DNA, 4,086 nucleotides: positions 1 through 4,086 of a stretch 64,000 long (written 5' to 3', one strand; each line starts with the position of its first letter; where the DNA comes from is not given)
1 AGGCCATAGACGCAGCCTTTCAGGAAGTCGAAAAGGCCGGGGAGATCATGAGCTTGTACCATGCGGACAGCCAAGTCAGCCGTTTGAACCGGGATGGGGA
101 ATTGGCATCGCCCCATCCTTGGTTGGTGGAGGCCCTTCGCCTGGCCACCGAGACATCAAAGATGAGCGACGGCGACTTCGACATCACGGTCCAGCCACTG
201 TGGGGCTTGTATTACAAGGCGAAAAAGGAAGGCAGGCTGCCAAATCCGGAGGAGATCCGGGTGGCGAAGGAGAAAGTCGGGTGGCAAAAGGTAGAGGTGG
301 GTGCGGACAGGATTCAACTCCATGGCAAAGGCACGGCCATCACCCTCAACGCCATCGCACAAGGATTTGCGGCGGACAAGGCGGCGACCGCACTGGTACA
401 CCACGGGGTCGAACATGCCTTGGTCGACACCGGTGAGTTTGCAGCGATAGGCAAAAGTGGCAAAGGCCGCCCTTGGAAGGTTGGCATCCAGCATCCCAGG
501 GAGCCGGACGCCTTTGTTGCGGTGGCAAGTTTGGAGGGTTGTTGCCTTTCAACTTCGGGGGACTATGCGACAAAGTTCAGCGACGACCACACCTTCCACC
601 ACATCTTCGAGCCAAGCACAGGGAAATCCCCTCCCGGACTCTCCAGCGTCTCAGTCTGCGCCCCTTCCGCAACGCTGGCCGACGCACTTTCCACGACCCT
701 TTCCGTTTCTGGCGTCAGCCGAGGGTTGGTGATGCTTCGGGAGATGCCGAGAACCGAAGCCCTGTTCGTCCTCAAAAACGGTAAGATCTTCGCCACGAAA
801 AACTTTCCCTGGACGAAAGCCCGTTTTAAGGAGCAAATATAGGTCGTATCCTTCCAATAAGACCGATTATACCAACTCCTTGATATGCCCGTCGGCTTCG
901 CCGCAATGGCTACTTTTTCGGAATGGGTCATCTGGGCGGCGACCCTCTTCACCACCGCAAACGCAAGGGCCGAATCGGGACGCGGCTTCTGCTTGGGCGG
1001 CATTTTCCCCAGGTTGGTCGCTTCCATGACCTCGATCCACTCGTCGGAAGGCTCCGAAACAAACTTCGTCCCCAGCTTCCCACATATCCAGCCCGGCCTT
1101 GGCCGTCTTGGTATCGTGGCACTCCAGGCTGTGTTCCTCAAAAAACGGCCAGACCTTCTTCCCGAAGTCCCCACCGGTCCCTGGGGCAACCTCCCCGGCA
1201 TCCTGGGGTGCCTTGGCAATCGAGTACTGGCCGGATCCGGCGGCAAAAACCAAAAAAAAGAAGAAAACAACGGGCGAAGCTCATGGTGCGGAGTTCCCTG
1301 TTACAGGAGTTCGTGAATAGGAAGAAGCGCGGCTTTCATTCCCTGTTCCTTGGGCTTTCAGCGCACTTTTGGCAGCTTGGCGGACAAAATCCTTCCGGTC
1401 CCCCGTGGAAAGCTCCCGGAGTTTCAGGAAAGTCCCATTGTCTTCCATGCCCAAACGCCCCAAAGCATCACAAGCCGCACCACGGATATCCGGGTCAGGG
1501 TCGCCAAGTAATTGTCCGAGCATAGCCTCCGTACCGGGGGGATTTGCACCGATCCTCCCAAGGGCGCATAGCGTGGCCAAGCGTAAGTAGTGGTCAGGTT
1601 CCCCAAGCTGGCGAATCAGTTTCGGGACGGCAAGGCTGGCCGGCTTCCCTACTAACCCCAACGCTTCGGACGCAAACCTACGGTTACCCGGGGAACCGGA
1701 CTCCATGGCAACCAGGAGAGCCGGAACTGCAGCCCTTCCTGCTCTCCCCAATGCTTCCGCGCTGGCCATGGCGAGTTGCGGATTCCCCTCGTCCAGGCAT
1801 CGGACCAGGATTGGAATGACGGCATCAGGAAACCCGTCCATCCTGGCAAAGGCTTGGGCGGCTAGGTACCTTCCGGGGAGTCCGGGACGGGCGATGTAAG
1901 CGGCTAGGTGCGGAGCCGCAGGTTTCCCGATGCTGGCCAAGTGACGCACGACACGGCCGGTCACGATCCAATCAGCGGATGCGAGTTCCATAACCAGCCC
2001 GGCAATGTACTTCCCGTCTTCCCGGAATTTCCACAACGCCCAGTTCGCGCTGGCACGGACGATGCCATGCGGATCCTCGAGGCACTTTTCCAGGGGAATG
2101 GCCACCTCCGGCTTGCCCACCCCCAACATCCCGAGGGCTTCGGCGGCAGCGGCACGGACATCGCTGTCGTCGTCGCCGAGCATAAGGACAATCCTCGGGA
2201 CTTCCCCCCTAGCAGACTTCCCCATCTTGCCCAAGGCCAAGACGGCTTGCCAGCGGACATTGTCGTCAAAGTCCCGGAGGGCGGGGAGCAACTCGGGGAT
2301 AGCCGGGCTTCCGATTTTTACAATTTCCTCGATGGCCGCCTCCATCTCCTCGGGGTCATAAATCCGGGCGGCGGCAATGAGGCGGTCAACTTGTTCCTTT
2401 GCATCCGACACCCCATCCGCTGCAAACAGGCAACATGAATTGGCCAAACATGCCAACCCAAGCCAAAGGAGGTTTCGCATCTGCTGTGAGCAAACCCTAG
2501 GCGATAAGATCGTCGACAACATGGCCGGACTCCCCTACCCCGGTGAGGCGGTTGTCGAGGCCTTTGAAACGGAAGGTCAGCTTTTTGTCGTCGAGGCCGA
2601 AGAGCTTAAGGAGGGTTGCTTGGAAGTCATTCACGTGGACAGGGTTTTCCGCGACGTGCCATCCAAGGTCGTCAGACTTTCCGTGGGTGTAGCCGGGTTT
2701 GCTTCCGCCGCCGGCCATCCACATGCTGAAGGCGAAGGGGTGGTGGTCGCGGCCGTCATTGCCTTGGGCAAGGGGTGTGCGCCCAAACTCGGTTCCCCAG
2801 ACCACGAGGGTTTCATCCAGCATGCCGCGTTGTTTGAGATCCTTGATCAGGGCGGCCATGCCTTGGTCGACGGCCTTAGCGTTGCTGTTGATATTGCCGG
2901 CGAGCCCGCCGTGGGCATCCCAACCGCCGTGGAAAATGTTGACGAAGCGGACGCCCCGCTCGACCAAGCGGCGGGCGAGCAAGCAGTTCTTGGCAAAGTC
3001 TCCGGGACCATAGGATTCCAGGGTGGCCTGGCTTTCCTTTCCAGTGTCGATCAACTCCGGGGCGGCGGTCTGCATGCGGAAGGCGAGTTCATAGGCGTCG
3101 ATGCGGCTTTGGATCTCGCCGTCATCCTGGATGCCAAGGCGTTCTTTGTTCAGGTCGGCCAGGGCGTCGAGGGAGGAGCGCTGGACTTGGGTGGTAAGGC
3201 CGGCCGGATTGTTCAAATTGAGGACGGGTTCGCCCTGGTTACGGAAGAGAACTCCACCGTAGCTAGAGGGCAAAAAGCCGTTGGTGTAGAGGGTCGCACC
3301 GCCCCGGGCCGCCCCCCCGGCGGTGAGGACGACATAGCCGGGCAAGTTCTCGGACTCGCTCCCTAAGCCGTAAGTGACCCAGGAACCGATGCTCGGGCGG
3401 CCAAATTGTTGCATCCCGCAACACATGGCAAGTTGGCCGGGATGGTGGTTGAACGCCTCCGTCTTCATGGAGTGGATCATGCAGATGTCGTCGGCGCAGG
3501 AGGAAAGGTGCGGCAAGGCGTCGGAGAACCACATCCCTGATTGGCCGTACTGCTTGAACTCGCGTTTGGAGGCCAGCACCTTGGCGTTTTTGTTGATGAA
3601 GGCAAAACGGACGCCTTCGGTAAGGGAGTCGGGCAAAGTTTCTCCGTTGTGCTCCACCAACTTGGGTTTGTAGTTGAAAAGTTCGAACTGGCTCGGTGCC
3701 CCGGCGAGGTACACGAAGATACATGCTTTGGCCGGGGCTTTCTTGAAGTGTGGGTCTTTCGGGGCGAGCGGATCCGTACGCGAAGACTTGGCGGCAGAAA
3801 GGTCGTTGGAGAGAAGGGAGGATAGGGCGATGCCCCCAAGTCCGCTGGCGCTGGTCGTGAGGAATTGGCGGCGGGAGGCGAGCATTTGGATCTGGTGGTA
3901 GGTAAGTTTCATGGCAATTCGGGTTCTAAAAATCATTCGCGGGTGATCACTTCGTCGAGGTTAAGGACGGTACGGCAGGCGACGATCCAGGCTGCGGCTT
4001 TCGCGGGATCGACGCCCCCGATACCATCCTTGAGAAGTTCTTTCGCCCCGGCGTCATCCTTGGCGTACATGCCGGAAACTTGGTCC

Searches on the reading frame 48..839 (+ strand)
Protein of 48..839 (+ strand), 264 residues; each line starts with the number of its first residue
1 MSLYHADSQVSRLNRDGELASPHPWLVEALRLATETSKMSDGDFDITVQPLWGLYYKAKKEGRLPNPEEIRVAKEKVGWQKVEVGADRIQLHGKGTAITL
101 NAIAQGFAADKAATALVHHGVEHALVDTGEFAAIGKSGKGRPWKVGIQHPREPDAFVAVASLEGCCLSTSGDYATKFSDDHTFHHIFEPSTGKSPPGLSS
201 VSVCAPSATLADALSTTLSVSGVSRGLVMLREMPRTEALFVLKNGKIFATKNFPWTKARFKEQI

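Call 7: search_protein_families(library=pfam, proteins=[window:48-839:+], max_evalue=0.001)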
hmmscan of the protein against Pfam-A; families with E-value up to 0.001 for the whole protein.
window:48-839:+ (264 aa): 1 family
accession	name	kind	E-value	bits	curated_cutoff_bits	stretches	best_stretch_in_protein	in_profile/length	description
PF02424.20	ApbE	-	2.2e-63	214.7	25.6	1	1-240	28-266/266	ApbE family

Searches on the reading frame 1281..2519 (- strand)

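Call 7: search_protein_families(library=pfam, proteins=[window:1281-2519:-], max_evalue=0.001)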
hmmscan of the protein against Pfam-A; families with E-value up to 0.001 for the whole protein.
window:1281-2519:- (412 aa): 6 families
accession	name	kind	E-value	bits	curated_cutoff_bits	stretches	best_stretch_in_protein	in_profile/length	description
PF13646.12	HEAT_2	-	8.3e-46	154.6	27.7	5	74-162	1-87/88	HEAT repeats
PF02985.28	HEAT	-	1.2e-22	78.2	23.5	1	107-132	2-27/31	HEAT repeat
PF13513.12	HEAT_EZ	-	2.8e-21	76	27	0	334-356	33-55/55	HEAT-like repeat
PF00514.29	Arm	-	1.1e-12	48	20.6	0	334-356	17-39/41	Armadillo/beta-catenin-like repeat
PF03130.22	HEAT_PBS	-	3.2e-11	43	20.9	0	121-149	1-27/27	PBS lyase HEAT-like repeat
PF12717.13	Cnd1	-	4.7e-05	23.9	26.4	0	72-129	21-82/162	non-SMC mitotic condensation complex subunit 1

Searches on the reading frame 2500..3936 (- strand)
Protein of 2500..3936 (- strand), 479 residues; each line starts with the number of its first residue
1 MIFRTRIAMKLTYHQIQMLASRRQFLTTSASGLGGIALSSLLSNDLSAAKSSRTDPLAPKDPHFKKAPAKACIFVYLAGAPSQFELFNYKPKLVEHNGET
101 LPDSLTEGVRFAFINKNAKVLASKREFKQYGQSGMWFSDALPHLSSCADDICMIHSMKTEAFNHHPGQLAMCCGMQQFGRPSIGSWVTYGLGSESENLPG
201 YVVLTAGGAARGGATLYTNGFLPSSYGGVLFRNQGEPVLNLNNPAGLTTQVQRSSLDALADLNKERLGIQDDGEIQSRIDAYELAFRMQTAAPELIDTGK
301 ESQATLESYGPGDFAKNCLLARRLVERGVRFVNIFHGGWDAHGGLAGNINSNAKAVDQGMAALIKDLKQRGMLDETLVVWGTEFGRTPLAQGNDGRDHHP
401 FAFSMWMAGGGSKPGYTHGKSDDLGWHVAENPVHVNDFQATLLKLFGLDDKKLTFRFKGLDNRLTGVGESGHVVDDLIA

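Call 7: search_protein_families(library=pfam, proteins=[window:2500-3936:-], max_evalue=0.001)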
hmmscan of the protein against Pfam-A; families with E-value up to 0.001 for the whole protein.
window:2500-3936:- (479 aa): 1 family
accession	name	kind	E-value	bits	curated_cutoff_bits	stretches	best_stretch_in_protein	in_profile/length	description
PF07394.17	DUF1501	-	6.2e-148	493.5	27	1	69-478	1-390/390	Protein of unknown function (DUF1501)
